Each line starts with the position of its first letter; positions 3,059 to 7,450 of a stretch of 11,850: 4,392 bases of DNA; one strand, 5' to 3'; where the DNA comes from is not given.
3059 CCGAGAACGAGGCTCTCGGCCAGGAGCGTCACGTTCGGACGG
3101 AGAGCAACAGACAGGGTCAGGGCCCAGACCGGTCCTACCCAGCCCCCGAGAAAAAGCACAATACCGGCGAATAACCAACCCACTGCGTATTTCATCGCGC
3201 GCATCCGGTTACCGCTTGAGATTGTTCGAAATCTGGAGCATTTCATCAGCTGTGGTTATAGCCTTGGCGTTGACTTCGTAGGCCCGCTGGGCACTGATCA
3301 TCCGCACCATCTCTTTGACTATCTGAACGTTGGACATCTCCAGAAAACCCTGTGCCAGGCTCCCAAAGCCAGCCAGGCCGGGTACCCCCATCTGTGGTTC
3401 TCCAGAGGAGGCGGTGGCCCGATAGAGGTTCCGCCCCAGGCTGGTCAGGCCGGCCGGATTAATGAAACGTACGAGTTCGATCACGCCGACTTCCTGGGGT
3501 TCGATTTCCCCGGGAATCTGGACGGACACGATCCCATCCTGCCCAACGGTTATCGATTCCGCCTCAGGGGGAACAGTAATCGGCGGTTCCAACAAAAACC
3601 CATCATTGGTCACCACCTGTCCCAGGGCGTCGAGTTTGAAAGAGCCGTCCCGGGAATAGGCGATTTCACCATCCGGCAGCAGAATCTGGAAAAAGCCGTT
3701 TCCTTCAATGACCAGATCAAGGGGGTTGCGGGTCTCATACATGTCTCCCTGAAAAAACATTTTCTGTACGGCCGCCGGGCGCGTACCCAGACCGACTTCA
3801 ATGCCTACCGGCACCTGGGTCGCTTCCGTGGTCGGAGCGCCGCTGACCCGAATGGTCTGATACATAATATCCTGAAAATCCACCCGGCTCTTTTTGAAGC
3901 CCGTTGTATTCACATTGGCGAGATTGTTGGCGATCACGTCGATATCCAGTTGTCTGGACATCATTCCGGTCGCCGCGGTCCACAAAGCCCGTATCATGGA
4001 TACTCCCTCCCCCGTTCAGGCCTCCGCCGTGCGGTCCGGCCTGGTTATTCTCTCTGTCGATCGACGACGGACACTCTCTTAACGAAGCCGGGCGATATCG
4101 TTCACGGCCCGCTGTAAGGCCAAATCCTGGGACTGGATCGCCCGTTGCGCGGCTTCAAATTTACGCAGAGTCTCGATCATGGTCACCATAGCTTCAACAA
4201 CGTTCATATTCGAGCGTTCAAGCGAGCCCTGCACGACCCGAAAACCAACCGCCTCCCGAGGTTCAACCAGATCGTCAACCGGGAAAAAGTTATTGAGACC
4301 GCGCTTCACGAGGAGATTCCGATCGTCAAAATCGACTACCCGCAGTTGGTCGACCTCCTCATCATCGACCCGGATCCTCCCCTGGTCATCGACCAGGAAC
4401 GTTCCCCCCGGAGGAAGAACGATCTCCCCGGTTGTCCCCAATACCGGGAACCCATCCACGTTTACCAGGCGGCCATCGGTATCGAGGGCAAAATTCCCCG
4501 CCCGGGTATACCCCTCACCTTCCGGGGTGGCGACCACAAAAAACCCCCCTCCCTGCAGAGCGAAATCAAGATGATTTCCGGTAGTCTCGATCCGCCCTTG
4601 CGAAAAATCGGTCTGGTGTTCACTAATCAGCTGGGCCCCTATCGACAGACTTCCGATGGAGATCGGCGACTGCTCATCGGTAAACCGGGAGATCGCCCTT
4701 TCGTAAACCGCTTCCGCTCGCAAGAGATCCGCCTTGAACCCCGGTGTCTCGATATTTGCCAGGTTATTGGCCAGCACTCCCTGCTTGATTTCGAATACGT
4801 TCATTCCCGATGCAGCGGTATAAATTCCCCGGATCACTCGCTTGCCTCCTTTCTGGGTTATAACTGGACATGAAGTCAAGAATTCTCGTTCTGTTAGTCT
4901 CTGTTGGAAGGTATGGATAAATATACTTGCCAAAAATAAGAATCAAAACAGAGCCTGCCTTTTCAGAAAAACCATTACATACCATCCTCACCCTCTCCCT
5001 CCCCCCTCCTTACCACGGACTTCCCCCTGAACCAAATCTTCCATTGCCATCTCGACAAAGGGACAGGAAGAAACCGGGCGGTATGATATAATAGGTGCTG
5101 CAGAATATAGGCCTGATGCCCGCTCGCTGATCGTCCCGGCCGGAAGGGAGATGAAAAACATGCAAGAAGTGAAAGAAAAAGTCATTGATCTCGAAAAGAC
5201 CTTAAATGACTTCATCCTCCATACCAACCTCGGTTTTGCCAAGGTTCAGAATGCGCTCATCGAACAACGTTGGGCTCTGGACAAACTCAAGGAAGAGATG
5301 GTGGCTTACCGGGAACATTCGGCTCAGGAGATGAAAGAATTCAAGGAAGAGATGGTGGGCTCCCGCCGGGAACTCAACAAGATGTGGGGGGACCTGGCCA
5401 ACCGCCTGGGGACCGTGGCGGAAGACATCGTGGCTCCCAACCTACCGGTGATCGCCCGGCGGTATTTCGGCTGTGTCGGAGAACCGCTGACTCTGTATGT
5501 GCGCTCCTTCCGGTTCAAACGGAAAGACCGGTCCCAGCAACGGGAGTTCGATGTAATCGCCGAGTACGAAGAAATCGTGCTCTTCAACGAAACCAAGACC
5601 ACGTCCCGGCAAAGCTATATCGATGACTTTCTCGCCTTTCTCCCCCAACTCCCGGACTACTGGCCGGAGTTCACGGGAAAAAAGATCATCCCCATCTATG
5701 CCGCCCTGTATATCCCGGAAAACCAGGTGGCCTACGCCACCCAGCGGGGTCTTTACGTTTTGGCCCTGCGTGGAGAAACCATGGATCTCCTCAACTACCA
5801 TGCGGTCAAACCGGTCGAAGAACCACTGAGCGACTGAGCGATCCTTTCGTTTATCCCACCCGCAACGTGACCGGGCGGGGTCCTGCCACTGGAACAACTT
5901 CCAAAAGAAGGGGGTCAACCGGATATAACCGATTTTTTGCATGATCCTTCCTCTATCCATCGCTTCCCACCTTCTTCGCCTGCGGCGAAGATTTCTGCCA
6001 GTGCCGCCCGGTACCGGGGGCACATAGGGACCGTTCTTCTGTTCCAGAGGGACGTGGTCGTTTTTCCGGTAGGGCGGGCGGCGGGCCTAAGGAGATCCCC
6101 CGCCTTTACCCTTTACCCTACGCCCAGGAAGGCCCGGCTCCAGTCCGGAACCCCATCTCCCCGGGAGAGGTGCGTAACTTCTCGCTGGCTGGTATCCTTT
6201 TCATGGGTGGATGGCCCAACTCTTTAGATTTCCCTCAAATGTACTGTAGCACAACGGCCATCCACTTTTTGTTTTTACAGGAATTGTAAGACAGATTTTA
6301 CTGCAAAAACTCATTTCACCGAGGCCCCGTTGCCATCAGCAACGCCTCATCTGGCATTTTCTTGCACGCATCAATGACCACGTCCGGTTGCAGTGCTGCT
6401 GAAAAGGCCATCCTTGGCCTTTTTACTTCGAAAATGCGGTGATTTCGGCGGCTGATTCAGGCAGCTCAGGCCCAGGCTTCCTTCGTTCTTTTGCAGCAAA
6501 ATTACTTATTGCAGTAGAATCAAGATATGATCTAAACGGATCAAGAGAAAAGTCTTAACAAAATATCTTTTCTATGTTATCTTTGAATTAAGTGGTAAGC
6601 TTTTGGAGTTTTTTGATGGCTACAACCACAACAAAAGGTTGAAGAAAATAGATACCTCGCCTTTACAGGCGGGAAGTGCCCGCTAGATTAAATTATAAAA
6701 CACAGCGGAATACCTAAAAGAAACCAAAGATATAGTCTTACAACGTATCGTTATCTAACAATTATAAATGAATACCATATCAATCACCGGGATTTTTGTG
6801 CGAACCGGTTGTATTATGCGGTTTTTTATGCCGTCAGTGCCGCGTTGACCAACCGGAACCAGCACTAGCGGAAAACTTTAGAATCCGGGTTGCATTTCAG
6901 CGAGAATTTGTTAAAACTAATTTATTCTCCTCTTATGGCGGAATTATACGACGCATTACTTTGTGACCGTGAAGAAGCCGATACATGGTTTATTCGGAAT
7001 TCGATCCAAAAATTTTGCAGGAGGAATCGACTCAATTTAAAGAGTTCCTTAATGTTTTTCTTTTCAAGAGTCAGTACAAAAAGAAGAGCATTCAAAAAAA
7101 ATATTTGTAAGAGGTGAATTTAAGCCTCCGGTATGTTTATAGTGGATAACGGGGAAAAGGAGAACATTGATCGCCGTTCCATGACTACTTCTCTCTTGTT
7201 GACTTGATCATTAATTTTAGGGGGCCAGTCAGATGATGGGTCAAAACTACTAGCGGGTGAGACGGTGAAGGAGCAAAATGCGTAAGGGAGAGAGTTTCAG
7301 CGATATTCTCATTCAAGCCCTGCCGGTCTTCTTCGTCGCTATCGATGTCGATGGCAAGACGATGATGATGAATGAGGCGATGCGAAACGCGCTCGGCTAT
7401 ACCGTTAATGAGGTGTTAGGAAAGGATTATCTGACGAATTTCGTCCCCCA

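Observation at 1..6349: A 56-bp inverted repeat brackets the whole flagellar rod/ring operon and the divergent DUF3782-like gene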

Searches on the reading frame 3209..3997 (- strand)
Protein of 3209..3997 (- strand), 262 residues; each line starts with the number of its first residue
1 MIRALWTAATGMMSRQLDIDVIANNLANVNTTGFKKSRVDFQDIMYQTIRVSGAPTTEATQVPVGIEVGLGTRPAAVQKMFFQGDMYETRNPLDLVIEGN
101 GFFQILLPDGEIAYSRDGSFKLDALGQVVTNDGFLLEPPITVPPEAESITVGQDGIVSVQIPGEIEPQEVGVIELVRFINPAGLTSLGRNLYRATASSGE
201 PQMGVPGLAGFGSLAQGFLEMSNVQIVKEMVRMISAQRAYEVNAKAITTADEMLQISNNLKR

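Call 5: search_protein_families(library=pfam, proteins=[window:3209-3997:-], max_evalue=0.01)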
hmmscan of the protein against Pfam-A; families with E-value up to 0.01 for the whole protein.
window:3209-3997:- (262 aa): 3 families
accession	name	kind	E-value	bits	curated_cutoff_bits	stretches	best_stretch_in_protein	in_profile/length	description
PF22692.1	LlgE_F_G_D1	-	7.5e-26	90.5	27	1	97-159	2-64/64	Flagellar hook protein FlgE/F/G D1 domain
PF06429.18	Flg_bbr_C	-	1.3e-22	79.5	23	1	215-260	1-46/46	Flagellar basal body rod FlgEFG protein C-terminal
PF00460.25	Flg_bb_rod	-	2.5e-10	40.5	20.7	1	7-35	3-31/31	Flagella basal body rod protein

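Call 19: find_encoding_contigs(protein=window:3209-3997:-, flank=10000, max_places=6)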
Protein window:3209-3997:- (262 aa): 1 contig read that carries it; 1 place shown.
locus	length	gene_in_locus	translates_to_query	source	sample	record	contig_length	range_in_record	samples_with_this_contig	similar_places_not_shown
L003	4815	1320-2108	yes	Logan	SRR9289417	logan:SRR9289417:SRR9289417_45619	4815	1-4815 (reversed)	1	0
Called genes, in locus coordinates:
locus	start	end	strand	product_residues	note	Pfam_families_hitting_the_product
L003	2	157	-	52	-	?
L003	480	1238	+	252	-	PF00460:Flg_bb_rod, PF22692:LlgE_F_G_D1, PF06429:Flg_bbr_C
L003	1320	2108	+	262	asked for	PF00460:Flg_bb_rod, PF22692:LlgE_F_G_D1, PF06429:Flg_bbr_C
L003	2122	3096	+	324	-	PF08666:SAF (weak), PF13144:ChapFlgA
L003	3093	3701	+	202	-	PF02107:FlgH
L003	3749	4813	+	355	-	?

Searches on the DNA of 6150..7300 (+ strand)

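Call 29: search_rna_families(source=window, start=6150, end=7300, threshold=evalue, max_evalue=10)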
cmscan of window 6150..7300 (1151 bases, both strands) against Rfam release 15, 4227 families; matches with E-value up to 10: 2.
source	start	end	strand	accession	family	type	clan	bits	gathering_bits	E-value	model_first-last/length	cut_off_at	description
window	6364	6426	-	RF01731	TwoAYGGAY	Cis-reg;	CL00106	19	43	7.1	47-111/168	no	TwoAYGGAY RNA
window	6684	6737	+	RF02699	Avashort_thermometer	Cis-reg; thermoregulator;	-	14.7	88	9.2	1-59/59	no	Avashort 5' UTR thermometer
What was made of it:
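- On Known RNA families (Rfam 15): Only E 7-9 noise appears in 6150-7300 (call 29).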

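Call 32: search_dna_similar(query=window:6280-6530:+, collection=plasmids, mode=distant, max_evalue=1, max_rows=15)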
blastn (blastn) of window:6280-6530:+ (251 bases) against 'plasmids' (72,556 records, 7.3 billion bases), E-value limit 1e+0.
No match.
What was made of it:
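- Tried and rejected: No match (call 32).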

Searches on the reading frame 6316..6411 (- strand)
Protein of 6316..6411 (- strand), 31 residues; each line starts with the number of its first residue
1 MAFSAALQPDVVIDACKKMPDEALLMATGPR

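Call 30: find_encoding_contigs(protein=window:6316-6411:-, flank=10000, max_places=10)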
Protein window:6316-6411:- (31 aa): no gene with exactly this product is on record in the collection.
